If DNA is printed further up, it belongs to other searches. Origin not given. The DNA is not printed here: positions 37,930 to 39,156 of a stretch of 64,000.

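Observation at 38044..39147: Epimerase gene followed in frame by a 44-codon ECF41 sigma-factor C-terminal remnant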

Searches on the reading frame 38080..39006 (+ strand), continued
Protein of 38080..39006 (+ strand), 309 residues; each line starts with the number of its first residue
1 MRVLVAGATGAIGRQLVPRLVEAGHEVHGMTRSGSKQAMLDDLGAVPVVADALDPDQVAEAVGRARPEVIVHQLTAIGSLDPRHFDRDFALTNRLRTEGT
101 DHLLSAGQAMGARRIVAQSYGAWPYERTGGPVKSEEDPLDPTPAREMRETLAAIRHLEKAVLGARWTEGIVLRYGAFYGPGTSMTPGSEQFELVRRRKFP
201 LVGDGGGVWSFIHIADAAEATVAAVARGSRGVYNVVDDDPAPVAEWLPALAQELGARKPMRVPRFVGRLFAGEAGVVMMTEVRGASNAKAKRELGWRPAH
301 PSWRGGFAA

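Call 37: find_homologous_proteins(query=L036:6001-7875:+, max_evalue=1e-30)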
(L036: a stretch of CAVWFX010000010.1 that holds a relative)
Query L036:6001-7875:+ (624 aa): 1137 proteins with E <= 1e-30 among 8000 candidates; the best 120 are listed.
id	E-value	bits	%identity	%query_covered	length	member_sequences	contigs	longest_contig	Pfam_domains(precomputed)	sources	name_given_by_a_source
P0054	0.0e+0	1112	83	99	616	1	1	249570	PF04321.24,PF16363.12,PF05368.20,PF01073.26,PF04545.23,PF04542.21,PF13460.13,PF08281.19,PF01370.28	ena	-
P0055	0.0e+0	1016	78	99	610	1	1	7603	PF04321.24,PF16363.12,PF04545.23,PF04542.21,PF13460.13,PF08281.19,PF01370.28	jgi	jgi:RNA polymerase sigma-70 factor (TIGR02957 family)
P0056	3.2e-293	992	76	100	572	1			PF04321.24,PF16363.12,PF02719.22,PF05368.20,PF01073.26,PF04545.23,PF04542.21,PF13460.13,PF08281.19,PF01370.28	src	-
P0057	2.8e-282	956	74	99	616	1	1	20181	PF04321.24,PF16363.12,PF05368.20,PF04545.23,PF04542.21,PF13460.13,PF08281.19,PF01370.28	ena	-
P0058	1.0e-273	928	73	100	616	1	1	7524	PF04321.24,PF16363.12,PF01073.26,PF04545.23,PF04542.21,PF13460.13,PF08281.19,PF01370.28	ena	-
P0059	3.0e-269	913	70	100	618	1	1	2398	PF12680.14,PF04321.24,PF16363.12,PF05368.20,PF04545.23,PF04542.21,PF13460.13,PF08281.19,PF01370.28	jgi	jgi:RNA polymerase sigma-70 factor (TIGR02957 family)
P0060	4.9e-265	899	74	95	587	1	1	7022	PF04545.23,PF04542.21,PF08281.19,PF01370.28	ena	-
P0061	7.7e-233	793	62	100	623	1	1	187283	PF12680.14,PF04321.24,PF16363.12,PF22233.3,PF04545.23,PF04542.21,PF13460.13,PF08281.19,PF01370.28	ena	-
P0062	2.5e-228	778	59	99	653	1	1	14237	PF04321.24,PF16363.12,PF01073.26,PF04545.23,PF04542.21,PF13460.13,PF08281.19,PF01370.28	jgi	jgi:RNA polymerase sigma-70 factor (TIGR02957 family)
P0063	2.2e-223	762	80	72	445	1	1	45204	PF12680.14,PF04545.23,PF04542.21,PF08281.19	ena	-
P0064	1.3e-219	749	68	86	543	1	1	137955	PF04545.23,PF04542.21,PF13460.13,PF08281.19,PF01370.28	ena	-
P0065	1.3e-219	749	77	73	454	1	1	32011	PF04545.23,PF04542.21,PF08281.19,PF01370.28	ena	-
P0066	1.8e-214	732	80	45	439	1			PF04321.24,PF16363.12,PF05368.20,PF01073.26,PF04545.23,PF13460.13,PF08281.19,PF01370.28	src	-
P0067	2.8e-212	725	81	66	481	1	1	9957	PF12680.14,PF04545.23,PF04542.21,PF08281.19,PF01370.28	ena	-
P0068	1.2e-203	696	71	79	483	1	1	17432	PF04545.23,PF04542.21,PF08281.19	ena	-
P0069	2.2e-202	692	62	85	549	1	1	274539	PF04542.21,PF08281.19,PF01370.28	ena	-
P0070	2.7e-197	675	62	90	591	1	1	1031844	PF04321.24,PF16363.12,PF05368.20,PF04542.21,PF13460.13,PF01370.28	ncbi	-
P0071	3.4e-193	662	52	99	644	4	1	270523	PF12680.14,PF04321.24,PF04542.21,PF13460.13,PF08281.19,PF01370.28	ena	-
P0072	5.6e-191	654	68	46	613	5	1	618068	PF12680.14,PF04321.24,PF04545.23,PF04542.21,PF13460.13,PF08281.19,PF01370.28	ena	-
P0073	4.4e-187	642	63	35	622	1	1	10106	PF04321.24,PF04545.23,PF04542.21,PF13460.13,PF08281.19,PF01370.28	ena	-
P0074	4.9e-183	628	65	74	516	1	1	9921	PF04321.24,PF16363.12,PF05368.20,PF01073.26,PF04542.21,PF13460.13,PF08281.19,PF01370.28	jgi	jgi:RNA polymerase sigma factor (sigma-70 family)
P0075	8.3e-183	627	58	48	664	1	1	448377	PF04321.24,PF16363.12,PF22233.3,PF04542.21,PF13460.13,PF08281.19,PF01370.28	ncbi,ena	-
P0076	2.0e-180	620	57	52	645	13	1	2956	PF04321.24,PF16363.12,PF05368.20,PF04542.21,PF13460.13,PF08281.19,PF01370.28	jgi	jgi:2-alkyl-3-oxoalkanoate reductase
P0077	5.2e-180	618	68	39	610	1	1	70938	PF04321.24,PF05368.20,PF04545.23,PF04542.21,PF13460.13,PF08281.19,PF01370.28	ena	-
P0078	1.9e-174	600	54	87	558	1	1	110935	PF04542.21,PF08281.19,PF01370.28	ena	-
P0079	9.1e-174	598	79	35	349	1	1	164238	PF04321.24,PF16363.12,PF05368.20,PF04545.23,PF13460.13,PF08281.19,PF01370.28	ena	-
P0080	2.8e-172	593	51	100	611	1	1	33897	PF12680.14,PF04321.24,PF16363.12,PF04542.21,PF13460.13,PF08281.19,PF01370.28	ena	-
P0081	6.4e-170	585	70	41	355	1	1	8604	PF04321.24,PF16363.12,PF05368.20,PF01073.26,PF13460.13,PF01370.28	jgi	jgi:nucleoside-diphosphate-sugar epimerase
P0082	1.8e-168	580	49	100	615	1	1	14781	PF12680.14,PF04321.24,PF05368.20,PF04542.21,PF13460.13,PF08281.19,PF01370.28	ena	-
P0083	1.5e-167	577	53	99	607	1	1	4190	PF12680.14,PF04321.24,PF05368.20,PF04542.21,PF13460.13,PF08281.19,PF01370.28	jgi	jgi:RNA polymerase sigma-70 factor, ECF subfamily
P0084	1.6e-167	577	50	100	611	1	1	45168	PF12680.14,PF04321.24,PF16363.12,PF04542.21,PF13460.13,PF08281.19,PF01370.28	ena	-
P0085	1.4e-166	574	84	49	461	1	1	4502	PF16363.12,PF13460.13,PF01370.28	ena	-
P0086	2.2e-166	573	76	57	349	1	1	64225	PF04545.23,PF04542.21,PF08281.19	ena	-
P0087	3.2e-165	569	80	53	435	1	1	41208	PF04542.21,PF01370.28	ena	-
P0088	1.9e-164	567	64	71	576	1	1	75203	PF04545.23,PF04542.21,PF08281.19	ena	-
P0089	5.6e-162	559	82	50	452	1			PF04321.24,PF16363.12,PF13460.13,PF01370.28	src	-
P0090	4.4e-160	552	81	50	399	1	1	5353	PF04321.24,PF16363.12,PF13460.13,PF01370.28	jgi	jgi:nucleoside-diphosphate-sugar epimerase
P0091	6.0e-160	552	76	53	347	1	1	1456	PF04321.24,PF16363.12,PF05368.20,PF13460.13,PF01370.28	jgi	jgi:nucleoside-diphosphate-sugar epimerase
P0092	2.6e-159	550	49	100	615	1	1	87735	PF12680.14,PF04321.24,PF04542.21,PF13460.13,PF08281.19,PF01370.28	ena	-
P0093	9.8e-159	548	79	49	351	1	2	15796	PF04321.24,PF16363.12,PF05368.20,PF01073.26,PF13460.13,PF01370.28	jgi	jgi:nucleoside-diphosphate-sugar epimerase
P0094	1.9e-158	547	58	75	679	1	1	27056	PF04321.24,PF16363.12,PF22233.3,PF04542.21,PF13460.13,PF08281.19,PF01370.28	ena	-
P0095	2.3e-158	547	49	100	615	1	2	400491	PF12680.14,PF04321.24,PF04542.21,PF13460.13,PF08281.19,PF01370.28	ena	-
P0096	9.2e-158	545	79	50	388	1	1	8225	PF04321.24,PF16363.12,PF05368.20,PF01073.26,PF13460.13,PF01370.28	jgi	jgi:nucleoside-diphosphate-sugar epimerase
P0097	1.5e-157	544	68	49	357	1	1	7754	PF12680.14,PF22233.3,PF04545.23,PF04542.21,PF08281.19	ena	-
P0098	6.2e-157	542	80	50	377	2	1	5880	PF04321.24,PF16363.12,PF13460.13,PF01370.28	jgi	jgi:nucleoside-diphosphate-sugar epimerase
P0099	1.4e-156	541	81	49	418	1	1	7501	PF16363.12,PF13460.13,PF01370.28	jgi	jgi:nucleoside-diphosphate-sugar epimerase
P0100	1.7e-156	541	60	43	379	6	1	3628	PF04545.23,PF08281.19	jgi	jgi:Sigma-70, region 4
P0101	2.2e-156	540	64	69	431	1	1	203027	PF12680.14,PF04542.21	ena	-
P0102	1.7e-155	537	78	50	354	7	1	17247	PF16363.12,PF13460.13,PF01370.28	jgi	jgi:nucleoside-diphosphate-sugar epimerase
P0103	1.9e-155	537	48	100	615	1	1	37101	PF12680.14,PF04321.24,PF04542.21,PF13460.13,PF08281.19,PF01370.28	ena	-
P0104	2.1e-155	537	48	100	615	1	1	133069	PF12680.14,PF04321.24,PF04542.21,PF13460.13,PF08281.19,PF01370.28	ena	-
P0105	2.7e-155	537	69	62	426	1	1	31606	PF04542.21,PF01370.28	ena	-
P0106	1.1e-154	535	83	50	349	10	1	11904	PF22233.3,PF04545.23,PF04542.21,PF08281.19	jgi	jgi:RNA polymerase sigma-70 factor (TIGR02957 family)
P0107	1.4e-154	534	78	50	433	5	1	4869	PF04321.24,PF16363.12,PF01073.26,PF13460.13,PF01370.28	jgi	jgi:nucleoside-diphosphate-sugar epimerase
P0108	1.6e-154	534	76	50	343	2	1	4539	PF04321.24,PF16363.12,PF05368.20,PF01073.26,PF13460.13,PF01370.28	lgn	-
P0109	2.1e-154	534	87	48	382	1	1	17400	PF04545.23,PF04542.21,PF08281.19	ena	-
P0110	2.4e-154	534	78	50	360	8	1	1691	PF16363.12,PF05368.20,PF01073.26,PF13460.13,PF01370.28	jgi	jgi:nucleoside-diphosphate-sugar epimerase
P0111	2.9e-154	533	76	50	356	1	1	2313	PF04321.24,PF16363.12,PF05368.20,PF13460.13,PF01370.28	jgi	jgi:nucleoside-diphosphate-sugar epimerase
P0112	4.1e-154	533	77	50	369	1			PF16363.12,PF13460.13,PF01370.28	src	-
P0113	4.9e-153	529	78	50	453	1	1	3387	PF04321.24,PF16363.12,PF01073.26,PF13460.13,PF02780.26,PF01370.28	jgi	jgi:nucleoside-diphosphate-sugar epimerase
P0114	7.4e-153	529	77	50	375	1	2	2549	PF04321.24,PF16363.12,PF01073.26,PF13460.13,PF01370.28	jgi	jgi:nucleoside-diphosphate-sugar epimerase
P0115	2.3e-152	527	66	41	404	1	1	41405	PF04321.24,PF16363.12,PF05368.20,PF01073.26,PF04545.23,PF13460.13,PF08281.19,PF01370.28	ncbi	ncbi:MAG: NAD-dependent epimerase/dehydratase family protein [Acidimicrobiales bacterium]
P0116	4.1e-152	526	74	52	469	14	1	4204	PF07366.19,PF12680.14,PF04321.24,PF16363.12,PF01073.26,PF13460.13,PF01370.28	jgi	jgi:nucleoside-diphosphate-sugar epimerase/predicted ester cyclase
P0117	5.1e-152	526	78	49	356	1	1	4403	PF04321.24,PF16363.12,PF05368.20,PF01073.26,PF13460.13,PF01370.28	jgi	jgi:nucleoside-diphosphate-sugar epimerase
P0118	6.5e-152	525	81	49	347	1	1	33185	PF04545.23,PF04542.21,PF08281.19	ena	-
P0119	1.1e-151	525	85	48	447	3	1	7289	PF04545.23,PF04542.21,PF08281.19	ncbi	ncbi:MAG: RNA polymerase sigma factor SigJ [Pseudonocardiaceae bacterium]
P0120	1.4e-151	524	82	49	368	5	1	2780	PF04545.23,PF04542.21,PF08281.19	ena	-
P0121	2.9e-151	523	90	32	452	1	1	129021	PF04545.23,PF04542.21,PF08281.19,PF01370.28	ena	-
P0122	9.1e-150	518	71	58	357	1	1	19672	PF12680.14,PF04542.21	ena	-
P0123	1.2e-149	518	80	47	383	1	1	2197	PF04321.24,PF16363.12,PF01073.26,PF13460.13,PF01370.28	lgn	-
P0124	4.1e-149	516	77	50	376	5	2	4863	PF16363.12,PF13460.13,PF01370.28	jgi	jgi:nucleoside-diphosphate-sugar epimerase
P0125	9.8e-149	515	83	49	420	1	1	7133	PF12680.14,PF04545.23,PF04542.21,PF08281.19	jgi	jgi:RNA polymerase sigma-70 factor (TIGR02957 family)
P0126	2.8e-148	513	73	52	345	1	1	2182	PF04321.24,PF16363.12,PF05368.20,PF01073.26,PF13460.13,PF01370.28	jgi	jgi:nucleoside-diphosphate-sugar epimerase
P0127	3.7e-148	513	80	49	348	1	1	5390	PF12680.14,PF04545.23,PF04542.21,PF08281.19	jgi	jgi:RNA polymerase sigma-70 factor (ECF subfamily)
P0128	1.5e-147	511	77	50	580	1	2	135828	PF13701.13,PF04321.24,PF16363.12,PF13460.13,PF01370.28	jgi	jgi:nucleoside-diphosphate-sugar epimerase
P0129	3.3e-147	510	83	49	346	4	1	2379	PF04545.23,PF04542.21,PF08281.19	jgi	jgi:RNA polymerase sigma-70 factor (TIGR02957 family)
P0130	4.0e-147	510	80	49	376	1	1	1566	PF12680.14,PF04545.23,PF04542.21,PF08281.19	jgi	jgi:RNA polymerase sigma-70 factor (TIGR02957 family)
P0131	6.4e-147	509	75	50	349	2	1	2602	PF04321.24,PF16363.12,PF05368.20,PF13460.13,PF01370.28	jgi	jgi:nucleoside-diphosphate-sugar epimerase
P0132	2.9e-146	507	81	49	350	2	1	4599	PF04545.23,PF04542.21,PF08281.19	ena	-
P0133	4.1e-146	506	75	50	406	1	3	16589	PF04321.24,PF16363.12,PF05368.20,PF01073.26,PF13460.13,PF01370.28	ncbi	-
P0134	1.2e-145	505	81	49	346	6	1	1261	PF12680.14,PF04545.23,PF04542.21,PF08281.19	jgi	jgi:RNA polymerase sigma-70 factor (TIGR02957 family)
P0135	1.8e-145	504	61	40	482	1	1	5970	PF12680.14,PF04321.24,PF16363.12,PF05368.20,PF13460.13,PF08281.19,PF01370.28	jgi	jgi:2-alkyl-3-oxoalkanoate reductase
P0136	2.4e-145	504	77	49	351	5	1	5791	PF04545.23,PF04542.21,PF08281.19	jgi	jgi:RNA polymerase sigma-70 factor (TIGR02957 family)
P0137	3.6e-145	503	76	49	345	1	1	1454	PF04321.24,PF16363.12,PF05368.20,PF01073.26,PF13460.13,PF01370.28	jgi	jgi:nucleoside-diphosphate-sugar epimerase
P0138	4.5e-145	503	80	49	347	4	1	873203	PF22233.3,PF04545.23,PF04542.21,PF08281.19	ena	-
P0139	5.2e-145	503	75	50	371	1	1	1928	PF04321.24,PF16363.12,PF05368.20,PF13460.13,PF01370.28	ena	-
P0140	3.9e-144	500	72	52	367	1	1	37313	PF04321.24,PF16363.12,PF05368.20,PF01073.26,PF13460.13,PF01370.28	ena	-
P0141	4.1e-144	500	76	50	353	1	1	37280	PF04321.24,PF16363.12,PF13460.13,PF01370.28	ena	-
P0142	8.3e-144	499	74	50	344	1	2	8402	PF04321.24,PF16363.12,PF05368.20,PF13460.13,PF01370.28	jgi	jgi:nucleoside-diphosphate-sugar epimerase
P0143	1.0e-143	498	72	50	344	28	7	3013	PF04321.24,PF16363.12,PF05368.20,PF01073.26,PF13460.13,PF01370.28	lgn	-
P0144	1.1e-143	498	62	65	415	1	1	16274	PF12680.14,PF22233.3,PF04545.23,PF04542.21,PF08281.19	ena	-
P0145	1.9e-142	494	79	51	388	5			PF04545.23,PF04542.21,PF08281.19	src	-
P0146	2.7e-142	494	78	49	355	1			PF12680.14,PF14534.13,PF04545.23,PF04542.21,PF08281.19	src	-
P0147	1.3e-141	491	79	49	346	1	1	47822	PF12680.14,PF04545.23,PF04542.21,PF08281.19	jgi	jgi:RNA polymerase sigma-70 factor (ECF subfamily)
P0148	1.3e-141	491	76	49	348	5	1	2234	PF12680.14,PF22233.3,PF04545.23,PF04542.21,PF08281.19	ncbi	-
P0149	3.4e-141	490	79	48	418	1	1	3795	PF04545.23,PF04542.21,PF08281.19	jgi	jgi:RNA polymerase sigma factor (sigma-70 family)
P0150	3.9e-141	490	78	48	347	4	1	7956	PF12680.14,PF04545.23,PF04542.21,PF08281.19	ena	-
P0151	6.0e-141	489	82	45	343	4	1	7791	PF04542.21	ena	-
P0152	7.4e-141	489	74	54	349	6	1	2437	PF04545.23,PF04542.21,PF08281.19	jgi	jgi:RNA polymerase sigma-70 factor (TIGR02957 family)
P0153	8.9e-141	489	78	49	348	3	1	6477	PF04545.23,PF04542.21,PF08281.19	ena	-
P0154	1.8e-140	488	79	49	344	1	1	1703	PF12680.14,PF04545.23,PF04542.21,PF08281.19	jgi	jgi:RNA polymerase sigma-70 factor (TIGR02957 family)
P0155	2.9e-140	487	76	47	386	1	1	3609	PF04321.24,PF16363.12,PF05368.20,PF01073.26,PF13460.13,PF01370.28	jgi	jgi:nucleoside-diphosphate-sugar epimerase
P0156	3.1e-140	487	69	54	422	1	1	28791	PF22233.3,PF04545.23,PF04542.21,PF08281.19,PF01370.28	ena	-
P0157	1.0e-139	485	75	49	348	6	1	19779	PF12680.14,PF22233.3,PF04545.23,PF04542.21,PF08281.19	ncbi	ncbi:MAG: RNA polymerase sigma-70 factor [Solirubrobacteraceae bacterium]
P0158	1.2e-139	485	72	50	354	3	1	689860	PF04321.24,PF16363.12,PF02719.22,PF05368.20,PF01073.26,PF13460.13,PF01370.28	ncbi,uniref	ncbi:NAD-dependent epimerase/dehydratase family protein [Micromonospora avicenniae]|uniref:NAD-depen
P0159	2.3e-138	481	76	50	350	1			PF12680.14,PF04545.23,PF04542.21,PF08281.19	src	-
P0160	3.4e-138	480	71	49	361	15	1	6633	PF04321.24,PF16363.12,PF05368.20,PF01073.26,PF13460.13,PF01370.28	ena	-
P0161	4.3e-138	480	70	49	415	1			PF04321.24,PF16363.12,PF05368.20,PF01073.26,PF13460.13,PF01370.28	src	-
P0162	8.2e-138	479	59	39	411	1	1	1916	PF04321.24,PF16363.12,PF13460.13,PF01370.28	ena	-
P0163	2.9e-137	477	76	49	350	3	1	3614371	PF04545.23,PF04542.21,PF08281.19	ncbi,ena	-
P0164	4.0e-137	477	79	47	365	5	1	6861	PF04545.23,PF04542.21,PF08281.19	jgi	jgi:RNA polymerase sigma factor (sigma-70 family)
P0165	7.4e-137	476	77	49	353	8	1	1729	PF04545.23,PF04542.21,PF08281.19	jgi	jgi:RNA polymerase sigma-70 factor (TIGR02957 family)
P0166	9.9e-137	475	59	71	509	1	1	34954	PF04321.24,PF16363.12,PF04542.21,PF13460.13,PF01370.28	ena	-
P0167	2.0e-136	474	59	62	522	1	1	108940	PF22233.3,PF04545.23,PF04542.21,PF08281.19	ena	-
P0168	3.5e-136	474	63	57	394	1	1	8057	PF22233.3,PF04542.21,PF08281.19,PF01370.28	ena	-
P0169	3.7e-136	473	76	49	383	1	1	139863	PF12680.14,PF04545.23,PF04542.21,PF08281.19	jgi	jgi:RNA polymerase sigma-70 factor (TIGR02957 family)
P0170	7.8e-136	472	74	49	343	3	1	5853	PF12680.14,PF04545.23,PF04542.21,PF08281.19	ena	-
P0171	3.0e-135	470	81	45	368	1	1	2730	PF22233.3,PF04545.23,PF04542.21,PF08281.19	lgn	-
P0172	4.3e-135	470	70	50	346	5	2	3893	PF04321.24,PF16363.12,PF01073.26,PF13460.13,PF01370.28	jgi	jgi:nucleoside-diphosphate-sugar epimerase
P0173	4.4e-135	470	70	49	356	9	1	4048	PF04321.24,PF16363.12,PF01073.26,PF13460.13,PF01370.28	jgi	jgi:nucleoside-diphosphate-sugar epimerase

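Call 41: search_solved_structures(query=L007:6930-7844:+, max_evalue=0.00001, show_alignments=1)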
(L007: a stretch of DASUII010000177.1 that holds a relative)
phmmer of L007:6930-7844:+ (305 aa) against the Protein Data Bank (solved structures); distinct sequences matched with E-value up to 0.00001: 6.
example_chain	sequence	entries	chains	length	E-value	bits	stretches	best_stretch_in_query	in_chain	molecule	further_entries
5xe7_A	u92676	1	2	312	1.2e-46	162.7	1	11-290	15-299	ECF RNA polymerase sigma factor SigJ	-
7qh5_A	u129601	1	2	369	1e-11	48.1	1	91-201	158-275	RNA polymerase sigma factor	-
9m9d_F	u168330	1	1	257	2.7e-08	36.9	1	14-159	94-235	ECF RNA polymerase sigma factor SigE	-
9m9e_F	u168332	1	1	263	2.9e-08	36.8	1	14-159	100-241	ECF RNA polymerase sigma factor SigE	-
9m98_F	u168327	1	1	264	3e-08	36.8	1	14-159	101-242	ECF RNA polymerase sigma factor SigE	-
6dv9_F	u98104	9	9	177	3.9e-06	29.8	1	10-152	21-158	ECF RNA polymerase sigma factor SigL | RNA polymerase sigma factor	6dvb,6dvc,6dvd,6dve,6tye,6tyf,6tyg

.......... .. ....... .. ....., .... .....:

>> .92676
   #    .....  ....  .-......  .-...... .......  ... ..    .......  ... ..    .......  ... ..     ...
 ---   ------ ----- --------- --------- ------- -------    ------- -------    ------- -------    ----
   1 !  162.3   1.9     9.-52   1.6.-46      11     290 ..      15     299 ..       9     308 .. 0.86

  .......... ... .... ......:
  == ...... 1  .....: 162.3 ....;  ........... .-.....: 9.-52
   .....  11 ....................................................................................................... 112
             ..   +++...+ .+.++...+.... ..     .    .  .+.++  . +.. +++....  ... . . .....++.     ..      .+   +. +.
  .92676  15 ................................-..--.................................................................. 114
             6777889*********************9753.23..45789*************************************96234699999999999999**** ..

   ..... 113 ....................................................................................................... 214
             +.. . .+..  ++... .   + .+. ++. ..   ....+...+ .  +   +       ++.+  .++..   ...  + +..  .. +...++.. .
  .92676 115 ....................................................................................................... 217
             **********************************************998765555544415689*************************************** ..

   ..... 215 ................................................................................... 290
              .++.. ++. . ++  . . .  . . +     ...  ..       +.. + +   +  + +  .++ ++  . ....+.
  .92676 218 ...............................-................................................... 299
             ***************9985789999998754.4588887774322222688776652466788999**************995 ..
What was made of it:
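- Closest known: Mycobacterium tuberculosis SigJ. Same: The intact relative L007 aligns over residues 11-290 with E 1.2e-46 (call 41).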
